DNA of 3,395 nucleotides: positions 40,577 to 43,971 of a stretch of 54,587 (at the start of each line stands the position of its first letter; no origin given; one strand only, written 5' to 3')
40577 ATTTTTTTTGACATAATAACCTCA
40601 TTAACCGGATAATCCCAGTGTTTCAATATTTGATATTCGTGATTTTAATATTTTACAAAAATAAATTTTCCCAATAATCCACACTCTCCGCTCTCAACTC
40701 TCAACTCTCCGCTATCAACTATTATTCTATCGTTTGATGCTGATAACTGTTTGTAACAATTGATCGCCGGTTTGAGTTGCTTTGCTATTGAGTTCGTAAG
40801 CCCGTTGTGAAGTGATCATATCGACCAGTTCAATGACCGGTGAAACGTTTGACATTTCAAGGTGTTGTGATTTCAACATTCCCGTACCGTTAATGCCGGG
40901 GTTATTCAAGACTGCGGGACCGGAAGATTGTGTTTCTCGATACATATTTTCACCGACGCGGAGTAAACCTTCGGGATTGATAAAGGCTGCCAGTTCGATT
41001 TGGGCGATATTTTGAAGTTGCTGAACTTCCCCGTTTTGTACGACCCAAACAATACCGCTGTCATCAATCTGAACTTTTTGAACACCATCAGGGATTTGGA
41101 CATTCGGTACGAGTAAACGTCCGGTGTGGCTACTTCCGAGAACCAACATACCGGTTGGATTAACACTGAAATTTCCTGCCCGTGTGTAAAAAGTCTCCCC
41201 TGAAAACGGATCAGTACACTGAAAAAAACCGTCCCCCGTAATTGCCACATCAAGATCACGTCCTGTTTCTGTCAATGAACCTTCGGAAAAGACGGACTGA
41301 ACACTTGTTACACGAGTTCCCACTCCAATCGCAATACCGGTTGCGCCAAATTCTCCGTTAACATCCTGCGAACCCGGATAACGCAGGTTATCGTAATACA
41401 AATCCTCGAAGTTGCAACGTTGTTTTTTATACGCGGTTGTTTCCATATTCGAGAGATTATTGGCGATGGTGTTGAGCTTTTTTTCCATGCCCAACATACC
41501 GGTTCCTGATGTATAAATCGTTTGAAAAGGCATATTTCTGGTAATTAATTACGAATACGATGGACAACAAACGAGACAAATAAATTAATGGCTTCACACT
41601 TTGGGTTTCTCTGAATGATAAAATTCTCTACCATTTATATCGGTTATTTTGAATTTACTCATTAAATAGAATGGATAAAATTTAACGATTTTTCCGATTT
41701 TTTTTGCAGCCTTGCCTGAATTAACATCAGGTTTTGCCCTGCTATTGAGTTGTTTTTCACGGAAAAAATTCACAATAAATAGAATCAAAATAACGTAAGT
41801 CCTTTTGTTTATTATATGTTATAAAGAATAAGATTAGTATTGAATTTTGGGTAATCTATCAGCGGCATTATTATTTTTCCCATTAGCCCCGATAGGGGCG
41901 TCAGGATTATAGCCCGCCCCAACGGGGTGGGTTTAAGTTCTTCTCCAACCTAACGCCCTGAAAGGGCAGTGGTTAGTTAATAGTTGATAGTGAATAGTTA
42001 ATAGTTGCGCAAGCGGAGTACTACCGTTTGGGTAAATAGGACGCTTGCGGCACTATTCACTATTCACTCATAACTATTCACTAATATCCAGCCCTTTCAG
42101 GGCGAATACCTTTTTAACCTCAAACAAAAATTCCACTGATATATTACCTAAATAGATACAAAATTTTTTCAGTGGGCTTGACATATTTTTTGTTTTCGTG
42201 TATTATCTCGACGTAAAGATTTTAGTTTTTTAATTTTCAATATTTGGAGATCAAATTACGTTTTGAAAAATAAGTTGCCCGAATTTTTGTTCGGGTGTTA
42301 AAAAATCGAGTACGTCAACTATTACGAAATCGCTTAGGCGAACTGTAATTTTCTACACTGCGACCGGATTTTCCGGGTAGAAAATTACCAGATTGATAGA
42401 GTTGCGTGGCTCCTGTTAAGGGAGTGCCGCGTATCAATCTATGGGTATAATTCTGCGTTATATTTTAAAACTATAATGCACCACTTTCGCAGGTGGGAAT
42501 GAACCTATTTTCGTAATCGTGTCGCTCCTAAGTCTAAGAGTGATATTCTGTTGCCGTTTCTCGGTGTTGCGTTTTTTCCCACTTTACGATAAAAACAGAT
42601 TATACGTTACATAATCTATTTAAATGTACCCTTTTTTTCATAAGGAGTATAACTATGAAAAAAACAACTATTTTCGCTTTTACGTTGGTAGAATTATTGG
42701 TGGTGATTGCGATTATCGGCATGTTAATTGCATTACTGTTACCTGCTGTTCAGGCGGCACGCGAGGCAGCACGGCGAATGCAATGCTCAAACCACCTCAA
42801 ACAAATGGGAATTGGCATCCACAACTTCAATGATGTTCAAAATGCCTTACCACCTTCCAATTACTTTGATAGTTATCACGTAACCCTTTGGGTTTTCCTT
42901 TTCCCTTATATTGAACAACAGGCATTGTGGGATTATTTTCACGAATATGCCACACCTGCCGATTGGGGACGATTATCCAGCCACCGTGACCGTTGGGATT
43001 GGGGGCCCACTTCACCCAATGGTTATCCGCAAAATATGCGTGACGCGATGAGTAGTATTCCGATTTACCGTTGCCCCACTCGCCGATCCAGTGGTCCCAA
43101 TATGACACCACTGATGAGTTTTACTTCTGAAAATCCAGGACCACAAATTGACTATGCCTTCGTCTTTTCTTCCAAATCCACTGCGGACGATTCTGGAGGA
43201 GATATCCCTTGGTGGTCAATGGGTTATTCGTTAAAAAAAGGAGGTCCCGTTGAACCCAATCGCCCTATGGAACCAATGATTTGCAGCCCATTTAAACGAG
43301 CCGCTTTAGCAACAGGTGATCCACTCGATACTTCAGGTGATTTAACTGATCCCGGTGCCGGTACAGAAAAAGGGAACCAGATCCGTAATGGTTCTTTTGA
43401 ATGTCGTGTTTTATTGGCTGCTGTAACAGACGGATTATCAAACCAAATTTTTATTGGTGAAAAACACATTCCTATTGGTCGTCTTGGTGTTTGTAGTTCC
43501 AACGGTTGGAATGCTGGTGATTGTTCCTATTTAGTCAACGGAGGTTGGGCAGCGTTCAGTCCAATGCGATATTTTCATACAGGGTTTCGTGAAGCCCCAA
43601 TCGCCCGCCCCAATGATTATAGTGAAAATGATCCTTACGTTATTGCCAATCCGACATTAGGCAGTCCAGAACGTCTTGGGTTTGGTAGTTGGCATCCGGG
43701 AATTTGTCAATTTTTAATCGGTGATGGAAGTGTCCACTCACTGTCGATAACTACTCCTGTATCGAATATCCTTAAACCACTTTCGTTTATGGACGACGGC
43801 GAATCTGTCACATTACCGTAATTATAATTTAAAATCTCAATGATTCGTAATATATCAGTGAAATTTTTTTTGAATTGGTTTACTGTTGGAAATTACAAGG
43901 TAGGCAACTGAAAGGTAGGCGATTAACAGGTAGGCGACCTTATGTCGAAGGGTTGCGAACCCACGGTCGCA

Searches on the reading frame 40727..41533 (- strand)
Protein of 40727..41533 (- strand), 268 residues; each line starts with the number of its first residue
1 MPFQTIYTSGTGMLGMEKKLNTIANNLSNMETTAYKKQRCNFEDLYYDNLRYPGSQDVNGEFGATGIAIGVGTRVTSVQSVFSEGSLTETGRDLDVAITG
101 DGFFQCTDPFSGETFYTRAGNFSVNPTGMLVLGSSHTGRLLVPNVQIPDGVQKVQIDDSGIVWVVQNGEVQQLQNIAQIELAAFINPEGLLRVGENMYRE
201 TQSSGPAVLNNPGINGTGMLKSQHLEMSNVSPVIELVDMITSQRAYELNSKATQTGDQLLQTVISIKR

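Call 40: search_protein_families(library=pfam, proteins=[window:40727-41533:-], max_evalue=0.001)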
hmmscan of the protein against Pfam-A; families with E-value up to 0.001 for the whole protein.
window:40727-41533:- (268 aa): 3 families
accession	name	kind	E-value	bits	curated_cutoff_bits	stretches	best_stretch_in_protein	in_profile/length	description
PF22692.1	LlgE_F_G_D1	-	2.6e-18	66.4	27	1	97-163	1-63/64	Flagellar hook protein FlgE/F/G D1 domain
PF06429.18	Flg_bbr_C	-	3.3e-18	65.4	23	1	222-265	2-45/46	Flagellar basal body rod FlgEFG protein C-terminal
PF00460.25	Flg_bb_rod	-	3e-05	24.3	20.7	1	6-36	1-31/31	Flagella basal body rod protein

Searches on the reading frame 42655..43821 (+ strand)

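Call 40: search_protein_families(library=pfam, proteins=[window:42655-43821:+], max_evalue=0.001)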
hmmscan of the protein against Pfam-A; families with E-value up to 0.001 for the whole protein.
window:42655-43821:+ (388 aa): 1 family
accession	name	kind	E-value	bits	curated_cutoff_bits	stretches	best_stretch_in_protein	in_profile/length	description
PF07596.16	SBP_bac_10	-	2.6e-34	119.9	23.3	1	33-364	1-262/268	Protein of unknown function (DUF1559)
